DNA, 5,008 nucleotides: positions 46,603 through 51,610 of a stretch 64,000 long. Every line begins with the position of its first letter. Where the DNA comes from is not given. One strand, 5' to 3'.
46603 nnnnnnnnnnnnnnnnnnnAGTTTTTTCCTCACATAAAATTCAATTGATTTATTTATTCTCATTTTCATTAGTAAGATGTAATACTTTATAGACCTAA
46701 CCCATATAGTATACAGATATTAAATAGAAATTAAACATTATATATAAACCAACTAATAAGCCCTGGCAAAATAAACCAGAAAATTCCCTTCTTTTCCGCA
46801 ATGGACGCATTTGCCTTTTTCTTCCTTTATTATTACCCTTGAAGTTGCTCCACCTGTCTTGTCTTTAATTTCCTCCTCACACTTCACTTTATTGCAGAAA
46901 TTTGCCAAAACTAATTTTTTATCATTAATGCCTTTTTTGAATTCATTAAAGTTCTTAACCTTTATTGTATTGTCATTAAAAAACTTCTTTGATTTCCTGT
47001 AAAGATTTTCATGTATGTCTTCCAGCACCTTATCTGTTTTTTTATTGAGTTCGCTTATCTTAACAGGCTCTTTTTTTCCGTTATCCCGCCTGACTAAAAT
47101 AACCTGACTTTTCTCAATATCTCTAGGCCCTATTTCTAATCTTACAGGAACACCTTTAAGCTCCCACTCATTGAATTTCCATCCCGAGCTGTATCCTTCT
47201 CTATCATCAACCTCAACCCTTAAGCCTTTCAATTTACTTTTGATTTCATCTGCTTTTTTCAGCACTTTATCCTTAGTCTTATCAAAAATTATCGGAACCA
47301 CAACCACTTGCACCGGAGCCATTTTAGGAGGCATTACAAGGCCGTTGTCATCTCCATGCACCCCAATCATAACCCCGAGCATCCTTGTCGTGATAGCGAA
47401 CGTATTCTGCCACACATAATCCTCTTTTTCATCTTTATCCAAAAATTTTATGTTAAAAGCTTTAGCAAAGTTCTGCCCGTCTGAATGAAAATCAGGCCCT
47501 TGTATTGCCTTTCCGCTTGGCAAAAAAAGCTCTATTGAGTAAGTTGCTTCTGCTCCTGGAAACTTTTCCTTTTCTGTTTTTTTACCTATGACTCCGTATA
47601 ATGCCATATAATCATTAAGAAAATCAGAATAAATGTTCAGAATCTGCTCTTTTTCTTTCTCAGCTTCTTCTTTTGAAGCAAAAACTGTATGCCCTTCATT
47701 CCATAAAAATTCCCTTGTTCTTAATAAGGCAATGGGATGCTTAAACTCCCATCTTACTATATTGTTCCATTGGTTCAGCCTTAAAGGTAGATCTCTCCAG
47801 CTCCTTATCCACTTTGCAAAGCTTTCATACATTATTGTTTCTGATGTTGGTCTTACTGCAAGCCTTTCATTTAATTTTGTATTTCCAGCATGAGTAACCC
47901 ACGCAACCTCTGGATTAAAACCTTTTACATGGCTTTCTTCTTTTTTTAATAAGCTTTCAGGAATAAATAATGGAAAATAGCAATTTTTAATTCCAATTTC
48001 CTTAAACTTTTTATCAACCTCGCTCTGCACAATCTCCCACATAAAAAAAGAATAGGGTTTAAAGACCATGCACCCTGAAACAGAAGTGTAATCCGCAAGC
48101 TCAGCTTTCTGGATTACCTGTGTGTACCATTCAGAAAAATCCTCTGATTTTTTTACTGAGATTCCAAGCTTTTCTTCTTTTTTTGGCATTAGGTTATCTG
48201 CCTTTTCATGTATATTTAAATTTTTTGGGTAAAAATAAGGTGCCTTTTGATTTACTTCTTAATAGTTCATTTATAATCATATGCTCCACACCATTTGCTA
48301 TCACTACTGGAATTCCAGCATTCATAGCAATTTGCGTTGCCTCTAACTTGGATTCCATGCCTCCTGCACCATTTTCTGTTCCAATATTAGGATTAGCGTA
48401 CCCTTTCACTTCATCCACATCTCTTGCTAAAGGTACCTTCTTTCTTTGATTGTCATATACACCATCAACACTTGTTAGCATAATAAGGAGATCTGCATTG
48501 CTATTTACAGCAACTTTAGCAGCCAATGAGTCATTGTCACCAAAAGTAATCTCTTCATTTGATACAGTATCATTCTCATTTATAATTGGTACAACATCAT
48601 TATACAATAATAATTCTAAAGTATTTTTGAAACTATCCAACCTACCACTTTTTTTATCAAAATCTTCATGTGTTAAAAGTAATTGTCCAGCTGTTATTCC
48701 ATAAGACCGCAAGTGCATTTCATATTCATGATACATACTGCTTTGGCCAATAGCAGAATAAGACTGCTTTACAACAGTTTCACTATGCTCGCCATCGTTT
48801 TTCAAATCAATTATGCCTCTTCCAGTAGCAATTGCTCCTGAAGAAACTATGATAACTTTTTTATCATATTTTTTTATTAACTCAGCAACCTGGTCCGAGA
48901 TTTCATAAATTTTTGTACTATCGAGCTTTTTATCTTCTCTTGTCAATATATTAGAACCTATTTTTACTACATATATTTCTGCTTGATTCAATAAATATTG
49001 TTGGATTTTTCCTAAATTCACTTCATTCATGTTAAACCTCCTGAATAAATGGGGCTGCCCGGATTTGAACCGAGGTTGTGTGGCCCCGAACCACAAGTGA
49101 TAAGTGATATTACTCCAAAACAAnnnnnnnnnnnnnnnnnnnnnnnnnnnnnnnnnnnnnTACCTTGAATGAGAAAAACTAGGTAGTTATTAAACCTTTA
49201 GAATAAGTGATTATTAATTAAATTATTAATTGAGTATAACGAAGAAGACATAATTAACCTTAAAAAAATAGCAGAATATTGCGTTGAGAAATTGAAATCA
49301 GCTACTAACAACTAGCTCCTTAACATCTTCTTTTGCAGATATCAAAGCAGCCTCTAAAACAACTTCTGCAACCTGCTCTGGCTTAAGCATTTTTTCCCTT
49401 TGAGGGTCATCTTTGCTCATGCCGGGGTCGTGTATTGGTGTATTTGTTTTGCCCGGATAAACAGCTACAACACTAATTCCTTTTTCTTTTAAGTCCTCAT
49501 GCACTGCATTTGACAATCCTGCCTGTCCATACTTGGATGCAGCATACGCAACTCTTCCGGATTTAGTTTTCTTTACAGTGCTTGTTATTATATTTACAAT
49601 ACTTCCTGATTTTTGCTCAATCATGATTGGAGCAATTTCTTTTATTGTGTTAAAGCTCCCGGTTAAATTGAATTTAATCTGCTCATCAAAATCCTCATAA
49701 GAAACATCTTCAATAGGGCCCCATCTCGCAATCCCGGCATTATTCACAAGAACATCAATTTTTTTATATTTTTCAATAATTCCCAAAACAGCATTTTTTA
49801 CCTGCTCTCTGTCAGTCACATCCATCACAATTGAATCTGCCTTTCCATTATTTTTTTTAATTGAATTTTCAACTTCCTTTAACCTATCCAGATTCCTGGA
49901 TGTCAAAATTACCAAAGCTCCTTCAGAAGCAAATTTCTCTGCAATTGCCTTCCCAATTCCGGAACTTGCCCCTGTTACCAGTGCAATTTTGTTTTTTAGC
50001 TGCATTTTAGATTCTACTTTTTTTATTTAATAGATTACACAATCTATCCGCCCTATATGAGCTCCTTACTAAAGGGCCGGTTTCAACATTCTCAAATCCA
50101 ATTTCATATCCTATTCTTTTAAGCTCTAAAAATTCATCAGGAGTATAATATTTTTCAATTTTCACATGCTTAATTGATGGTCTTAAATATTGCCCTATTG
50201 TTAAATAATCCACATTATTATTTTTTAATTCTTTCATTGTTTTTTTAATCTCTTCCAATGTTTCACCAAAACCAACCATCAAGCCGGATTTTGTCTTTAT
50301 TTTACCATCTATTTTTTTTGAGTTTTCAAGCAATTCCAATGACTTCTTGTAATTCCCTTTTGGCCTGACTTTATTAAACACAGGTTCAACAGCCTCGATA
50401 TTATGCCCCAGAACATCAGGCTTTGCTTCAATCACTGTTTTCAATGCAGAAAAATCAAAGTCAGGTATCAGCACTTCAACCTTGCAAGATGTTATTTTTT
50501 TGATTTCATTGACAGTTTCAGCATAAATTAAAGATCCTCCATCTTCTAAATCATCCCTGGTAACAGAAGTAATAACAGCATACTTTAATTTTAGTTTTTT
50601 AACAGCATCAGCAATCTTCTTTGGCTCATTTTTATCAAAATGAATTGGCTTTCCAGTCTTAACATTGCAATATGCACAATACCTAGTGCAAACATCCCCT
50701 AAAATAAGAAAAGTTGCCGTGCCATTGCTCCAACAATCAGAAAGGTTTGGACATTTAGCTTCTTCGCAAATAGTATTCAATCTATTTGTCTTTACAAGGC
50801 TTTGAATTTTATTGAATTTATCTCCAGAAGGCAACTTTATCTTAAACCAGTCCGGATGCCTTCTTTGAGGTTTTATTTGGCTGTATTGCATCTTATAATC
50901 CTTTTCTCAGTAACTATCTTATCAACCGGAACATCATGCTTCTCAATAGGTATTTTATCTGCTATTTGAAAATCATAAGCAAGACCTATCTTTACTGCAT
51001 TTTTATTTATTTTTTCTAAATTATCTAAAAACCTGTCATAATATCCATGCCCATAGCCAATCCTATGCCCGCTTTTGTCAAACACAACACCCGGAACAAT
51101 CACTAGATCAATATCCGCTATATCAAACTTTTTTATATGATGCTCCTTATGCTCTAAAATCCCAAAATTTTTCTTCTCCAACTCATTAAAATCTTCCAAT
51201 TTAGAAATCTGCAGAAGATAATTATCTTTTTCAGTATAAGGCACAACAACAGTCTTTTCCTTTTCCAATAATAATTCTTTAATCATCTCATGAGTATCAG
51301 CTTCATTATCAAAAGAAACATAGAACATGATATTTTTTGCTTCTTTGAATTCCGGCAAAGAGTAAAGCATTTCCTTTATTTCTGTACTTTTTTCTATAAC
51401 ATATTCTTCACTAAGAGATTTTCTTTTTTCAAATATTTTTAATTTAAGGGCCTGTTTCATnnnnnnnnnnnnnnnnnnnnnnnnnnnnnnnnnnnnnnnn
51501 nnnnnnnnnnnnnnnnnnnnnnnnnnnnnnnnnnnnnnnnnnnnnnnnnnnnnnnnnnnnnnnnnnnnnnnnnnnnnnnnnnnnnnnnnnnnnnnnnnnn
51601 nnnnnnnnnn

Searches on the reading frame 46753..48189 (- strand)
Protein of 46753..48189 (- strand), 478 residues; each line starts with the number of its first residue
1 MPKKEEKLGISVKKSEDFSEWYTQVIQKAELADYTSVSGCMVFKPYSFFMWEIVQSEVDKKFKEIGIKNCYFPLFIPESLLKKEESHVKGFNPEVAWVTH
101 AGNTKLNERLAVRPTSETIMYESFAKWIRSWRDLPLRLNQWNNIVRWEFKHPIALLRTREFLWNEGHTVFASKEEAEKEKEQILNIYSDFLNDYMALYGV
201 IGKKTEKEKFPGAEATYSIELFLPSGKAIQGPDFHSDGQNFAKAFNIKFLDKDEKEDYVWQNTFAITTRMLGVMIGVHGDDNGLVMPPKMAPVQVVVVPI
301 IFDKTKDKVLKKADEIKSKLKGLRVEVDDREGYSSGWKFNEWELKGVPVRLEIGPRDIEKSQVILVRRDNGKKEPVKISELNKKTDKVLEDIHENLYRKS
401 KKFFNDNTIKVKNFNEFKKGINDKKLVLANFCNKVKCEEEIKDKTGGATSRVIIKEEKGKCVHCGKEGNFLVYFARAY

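Call 36: search_protein_families(library=pfam, max_evalue=0.00001, proteins=[window:46753-48189:-])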
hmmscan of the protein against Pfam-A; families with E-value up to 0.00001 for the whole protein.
window:46753-48189:- (478 aa): 3 families
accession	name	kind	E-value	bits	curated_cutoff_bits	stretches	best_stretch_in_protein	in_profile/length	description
PF00587.30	tRNA-synt_2b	-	3.3e-22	79.8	29.3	1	106-275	7-176/179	tRNA synthetase class II core domain (G, H, P, S and T)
PF03129.25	HGTP_anticodon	-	6.8e-19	68.3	21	1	294-384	1-90/94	Anticodon binding domain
PF09180.16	ProRS-C_1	-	4.7e-18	65.5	31.5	1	415-478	2-71/71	Prolyl-tRNA synthetase, C-terminal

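Call 61: find_encoding_contigs(protein=window:46753-48189:-, flank=2500, max_places=4)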
Protein window:46753-48189:- (478 aa): 24 contigs read that carry it; 2 places shown.
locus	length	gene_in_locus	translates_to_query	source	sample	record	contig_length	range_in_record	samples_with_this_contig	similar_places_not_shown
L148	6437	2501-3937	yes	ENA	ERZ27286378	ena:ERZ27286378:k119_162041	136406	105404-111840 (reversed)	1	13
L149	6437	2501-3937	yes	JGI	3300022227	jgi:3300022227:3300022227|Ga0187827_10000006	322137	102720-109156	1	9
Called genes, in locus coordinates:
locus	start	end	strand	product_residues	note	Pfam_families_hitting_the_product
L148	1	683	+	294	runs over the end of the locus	PF16881:LIAS_N, PF04055:Radical_SAM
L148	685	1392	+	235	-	PF00106:adh_short, PF08659:KR, PF13460:NAD_binding_10 (weak), PF13561:adh_short_C2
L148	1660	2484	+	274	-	PF00696:AA_kinase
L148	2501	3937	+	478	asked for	PF00587:tRNA-synt_2b, PF03129:HGTP_anticodon, PF09180:ProRS-C_1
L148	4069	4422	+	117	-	-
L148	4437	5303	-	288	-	PF13793:Pribosyltran_N, PF24390:PRTase-CE (weak), PF00156:Pribosyltran, PF14572:Pribosyl_synth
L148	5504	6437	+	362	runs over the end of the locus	-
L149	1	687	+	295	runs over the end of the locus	PF16881:LIAS_N, PF04055:Radical_SAM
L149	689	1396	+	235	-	PF00106:adh_short, PF08659:KR, PF13460:NAD_binding_10 (weak), PF13561:adh_short_C2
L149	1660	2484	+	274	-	PF00696:AA_kinase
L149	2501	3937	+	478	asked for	PF00587:tRNA-synt_2b, PF03129:HGTP_anticodon, PF09180:ProRS-C_1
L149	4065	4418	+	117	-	-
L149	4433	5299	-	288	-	PF13793:Pribosyltran_N, PF24390:PRTase-CE (weak), PF00156:Pribosyltran, PF14572:Pribosyl_synth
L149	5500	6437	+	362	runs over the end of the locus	-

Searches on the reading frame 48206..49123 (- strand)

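Call 37: search_protein_families(library=pfam, max_evalue=0.00001, proteins=[window:48206-49123:-])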
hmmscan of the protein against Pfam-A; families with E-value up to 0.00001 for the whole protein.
window:48206-49123:- (305 aa): 1 family
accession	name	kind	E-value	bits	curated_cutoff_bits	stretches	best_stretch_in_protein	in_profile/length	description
PF00696.33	AA_kinase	-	6.3e-40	137.8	24.9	1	50-277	2-234/234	Amino acid kinase family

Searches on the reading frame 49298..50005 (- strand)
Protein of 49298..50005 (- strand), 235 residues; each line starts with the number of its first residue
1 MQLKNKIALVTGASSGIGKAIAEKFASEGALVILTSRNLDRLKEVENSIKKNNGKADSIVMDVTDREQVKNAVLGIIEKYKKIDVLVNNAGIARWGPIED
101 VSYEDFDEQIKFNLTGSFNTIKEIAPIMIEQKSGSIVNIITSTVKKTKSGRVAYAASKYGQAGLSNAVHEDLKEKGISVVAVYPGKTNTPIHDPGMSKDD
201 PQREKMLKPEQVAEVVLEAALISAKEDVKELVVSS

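Call 37: search_protein_families(library=pfam, max_evalue=0.00001, proteins=[window:49298-50005:-])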
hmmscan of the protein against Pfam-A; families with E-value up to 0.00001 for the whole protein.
window:49298-50005:- (235 aa): 4 families
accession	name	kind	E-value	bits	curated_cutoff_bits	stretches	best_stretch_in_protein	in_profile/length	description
PF00106.31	adh_short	-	2.9e-57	193.8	26.6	1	6-193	1-188/195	short chain dehydrogenase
PF13561.12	adh_short_C2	-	4.3e-41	141.5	27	1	12-206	1-194/236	Enoyl-(Acyl carrier protein) reductase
PF08659.16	KR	-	4.5e-12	46.7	22.6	1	9-120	4-119/180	KR domain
PF13460.12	NAD_binding_10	-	4.4e-07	30.4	27.2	1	12-219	1-180/184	NAD(P)H-binding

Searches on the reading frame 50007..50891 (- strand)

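Call 37: search_protein_families(library=pfam, max_evalue=0.00001, proteins=[window:50007-50891:-])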
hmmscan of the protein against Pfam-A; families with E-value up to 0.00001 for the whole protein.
window:50007-50891:- (294 aa): 2 families
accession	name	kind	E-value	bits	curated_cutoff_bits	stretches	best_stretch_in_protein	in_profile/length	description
PF04055.27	Radical_SAM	-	2.3e-20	73.8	29.5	1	63-221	2-165/166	Radical SAM superfamily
PF16881.10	LIAS_N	-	4.4e-09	37.1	27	1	9-47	58-96/96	N-terminal domain of lipoyl synthase of Radical_SAM family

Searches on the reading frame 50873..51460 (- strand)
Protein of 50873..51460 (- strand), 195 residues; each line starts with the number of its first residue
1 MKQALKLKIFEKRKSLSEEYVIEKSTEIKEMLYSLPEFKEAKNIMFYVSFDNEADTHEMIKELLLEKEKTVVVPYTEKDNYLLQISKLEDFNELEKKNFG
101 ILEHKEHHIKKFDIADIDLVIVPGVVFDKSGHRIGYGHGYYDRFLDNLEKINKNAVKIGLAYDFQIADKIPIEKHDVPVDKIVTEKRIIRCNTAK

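Call 37: search_protein_families(library=pfam, max_evalue=0.00001, proteins=[window:50873-51460:-])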
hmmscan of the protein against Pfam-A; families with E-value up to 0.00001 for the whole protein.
window:50873-51460:- (195 aa): 1 family
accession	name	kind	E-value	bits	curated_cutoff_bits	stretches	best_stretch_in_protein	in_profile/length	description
PF01812.26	5-FTHF_cyc-lig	-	1.6e-47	162.3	27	1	2-185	1-186/186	5-formyltetrahydrofolate cyclo-ligase family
